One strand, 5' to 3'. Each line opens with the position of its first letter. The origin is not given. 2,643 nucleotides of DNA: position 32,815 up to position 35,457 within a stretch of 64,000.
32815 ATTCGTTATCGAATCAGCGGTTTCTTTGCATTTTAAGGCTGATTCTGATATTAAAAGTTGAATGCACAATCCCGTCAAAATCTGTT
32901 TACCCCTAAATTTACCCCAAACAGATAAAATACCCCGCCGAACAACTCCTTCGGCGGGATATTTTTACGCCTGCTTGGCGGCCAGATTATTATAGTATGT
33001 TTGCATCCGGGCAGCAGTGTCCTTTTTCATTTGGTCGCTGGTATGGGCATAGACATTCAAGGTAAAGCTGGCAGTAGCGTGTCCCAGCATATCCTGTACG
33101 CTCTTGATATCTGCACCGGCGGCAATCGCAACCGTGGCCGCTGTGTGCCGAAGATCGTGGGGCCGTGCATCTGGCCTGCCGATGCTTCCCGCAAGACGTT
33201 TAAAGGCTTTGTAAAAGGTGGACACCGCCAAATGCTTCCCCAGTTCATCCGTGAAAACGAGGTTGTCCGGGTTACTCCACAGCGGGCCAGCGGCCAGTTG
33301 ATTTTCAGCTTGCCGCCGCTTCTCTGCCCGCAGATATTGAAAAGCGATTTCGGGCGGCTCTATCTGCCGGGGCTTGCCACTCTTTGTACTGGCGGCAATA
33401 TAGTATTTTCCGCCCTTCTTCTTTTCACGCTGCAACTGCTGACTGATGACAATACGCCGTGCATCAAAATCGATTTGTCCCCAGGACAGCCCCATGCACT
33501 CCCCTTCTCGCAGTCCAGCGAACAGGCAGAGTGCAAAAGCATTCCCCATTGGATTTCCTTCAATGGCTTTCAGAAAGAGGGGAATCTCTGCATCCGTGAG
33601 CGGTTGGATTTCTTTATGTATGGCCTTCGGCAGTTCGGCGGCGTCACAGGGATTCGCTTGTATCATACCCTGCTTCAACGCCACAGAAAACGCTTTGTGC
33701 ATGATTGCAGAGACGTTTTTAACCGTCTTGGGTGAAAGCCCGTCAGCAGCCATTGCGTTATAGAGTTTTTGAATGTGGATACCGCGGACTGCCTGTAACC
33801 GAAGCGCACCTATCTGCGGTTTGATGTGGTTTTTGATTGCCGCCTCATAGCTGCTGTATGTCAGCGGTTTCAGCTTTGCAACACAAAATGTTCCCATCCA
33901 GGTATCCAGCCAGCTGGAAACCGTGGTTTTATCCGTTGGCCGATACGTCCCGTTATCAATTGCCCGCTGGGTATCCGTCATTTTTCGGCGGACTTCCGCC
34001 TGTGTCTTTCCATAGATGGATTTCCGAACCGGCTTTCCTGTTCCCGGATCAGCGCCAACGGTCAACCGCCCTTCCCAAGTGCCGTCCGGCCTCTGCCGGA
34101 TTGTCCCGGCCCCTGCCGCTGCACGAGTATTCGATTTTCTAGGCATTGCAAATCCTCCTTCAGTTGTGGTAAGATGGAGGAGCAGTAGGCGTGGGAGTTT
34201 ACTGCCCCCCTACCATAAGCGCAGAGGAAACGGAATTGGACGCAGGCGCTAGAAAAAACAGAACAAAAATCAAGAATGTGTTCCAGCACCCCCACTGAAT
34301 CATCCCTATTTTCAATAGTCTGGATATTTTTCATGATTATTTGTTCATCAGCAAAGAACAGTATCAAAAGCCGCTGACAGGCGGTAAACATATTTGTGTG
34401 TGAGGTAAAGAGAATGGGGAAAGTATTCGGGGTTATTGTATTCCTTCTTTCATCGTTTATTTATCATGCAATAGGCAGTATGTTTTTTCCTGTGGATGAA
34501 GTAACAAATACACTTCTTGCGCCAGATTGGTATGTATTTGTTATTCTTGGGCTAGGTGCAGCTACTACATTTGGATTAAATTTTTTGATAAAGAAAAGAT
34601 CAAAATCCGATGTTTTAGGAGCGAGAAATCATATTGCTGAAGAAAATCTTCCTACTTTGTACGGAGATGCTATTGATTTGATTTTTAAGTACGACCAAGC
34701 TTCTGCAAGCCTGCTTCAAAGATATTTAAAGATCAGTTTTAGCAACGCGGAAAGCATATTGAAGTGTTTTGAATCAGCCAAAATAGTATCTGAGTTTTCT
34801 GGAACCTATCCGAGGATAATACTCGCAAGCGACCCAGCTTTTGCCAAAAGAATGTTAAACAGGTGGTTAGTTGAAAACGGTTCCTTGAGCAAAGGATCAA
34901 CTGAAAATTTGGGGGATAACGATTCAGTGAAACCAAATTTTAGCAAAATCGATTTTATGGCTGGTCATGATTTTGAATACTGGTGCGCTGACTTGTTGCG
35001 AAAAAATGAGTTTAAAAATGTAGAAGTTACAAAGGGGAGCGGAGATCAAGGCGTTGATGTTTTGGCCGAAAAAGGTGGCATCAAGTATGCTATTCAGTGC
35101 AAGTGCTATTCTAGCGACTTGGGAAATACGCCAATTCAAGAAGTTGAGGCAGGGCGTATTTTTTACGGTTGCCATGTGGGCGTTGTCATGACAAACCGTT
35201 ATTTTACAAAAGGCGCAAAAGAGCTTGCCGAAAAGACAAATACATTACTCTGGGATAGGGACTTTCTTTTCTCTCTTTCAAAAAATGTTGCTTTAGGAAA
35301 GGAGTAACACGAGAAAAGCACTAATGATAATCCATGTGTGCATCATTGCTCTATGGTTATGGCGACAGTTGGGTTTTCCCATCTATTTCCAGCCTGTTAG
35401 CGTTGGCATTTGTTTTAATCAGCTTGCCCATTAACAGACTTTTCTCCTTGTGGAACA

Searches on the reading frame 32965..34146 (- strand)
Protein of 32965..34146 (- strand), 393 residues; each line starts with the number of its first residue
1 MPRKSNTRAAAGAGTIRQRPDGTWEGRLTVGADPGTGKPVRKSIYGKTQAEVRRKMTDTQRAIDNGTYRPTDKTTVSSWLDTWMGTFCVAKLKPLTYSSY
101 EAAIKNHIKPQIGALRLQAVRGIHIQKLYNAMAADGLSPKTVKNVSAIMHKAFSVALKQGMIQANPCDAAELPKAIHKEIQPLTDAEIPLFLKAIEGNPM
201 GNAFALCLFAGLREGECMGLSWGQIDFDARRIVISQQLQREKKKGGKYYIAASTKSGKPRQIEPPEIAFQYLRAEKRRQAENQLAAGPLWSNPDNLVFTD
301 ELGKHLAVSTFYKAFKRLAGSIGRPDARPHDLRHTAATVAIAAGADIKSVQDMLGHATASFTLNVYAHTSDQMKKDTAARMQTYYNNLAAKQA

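Call 86: search_protein_families(library=pfam, proteins=[window:32965-34146:-], max_evalue=0.001)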
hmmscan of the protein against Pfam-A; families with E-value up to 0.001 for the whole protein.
window:32965-34146:- (393 aa): 2 families
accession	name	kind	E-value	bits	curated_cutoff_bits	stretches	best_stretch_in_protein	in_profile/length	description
PF00589.27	Phage_integrase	-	4.6e-25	88.8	27.1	1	184-372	4-171/172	Phage integrase family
PF14659.12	Phage_int_SAM_3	-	4.4e-12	46.5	22.6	1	75-132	1-57/58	Phage integrase, N-terminal SAM-like domain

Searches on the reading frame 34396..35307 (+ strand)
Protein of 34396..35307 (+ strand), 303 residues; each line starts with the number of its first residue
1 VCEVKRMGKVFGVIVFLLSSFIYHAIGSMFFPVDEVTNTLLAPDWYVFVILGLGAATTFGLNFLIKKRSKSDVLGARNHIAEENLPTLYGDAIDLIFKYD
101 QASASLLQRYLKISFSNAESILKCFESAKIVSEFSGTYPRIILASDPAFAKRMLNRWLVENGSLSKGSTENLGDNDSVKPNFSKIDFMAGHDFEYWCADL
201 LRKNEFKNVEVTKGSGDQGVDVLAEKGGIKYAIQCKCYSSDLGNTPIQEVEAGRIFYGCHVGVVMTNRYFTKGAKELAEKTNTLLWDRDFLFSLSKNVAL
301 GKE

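Call 86: search_protein_families(library=pfam, proteins=[window:34396-35307:+], max_evalue=0.001)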
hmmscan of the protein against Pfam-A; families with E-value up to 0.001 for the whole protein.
window:34396-35307:+ (303 aa): 4 families
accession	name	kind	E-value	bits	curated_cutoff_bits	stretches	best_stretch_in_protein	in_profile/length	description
PF04471.18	Mrr_cat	-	1.3e-26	93.4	21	1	187-294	3-114/115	Restriction endonuclease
PF09397.16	FtsK_gamma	-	6.3e-12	45.5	30.6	1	87-144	5-62/63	Ftsk gamma domain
PF22722.2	NA-iREase1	-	4e-09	36.8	27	1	200-282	8-92/106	NACHT-associated inactive Restriction Endonuclease 1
PF13156.12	Mrr_cat_2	-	2.6e-05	24.5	22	1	205-241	18-55/127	Restriction endonuclease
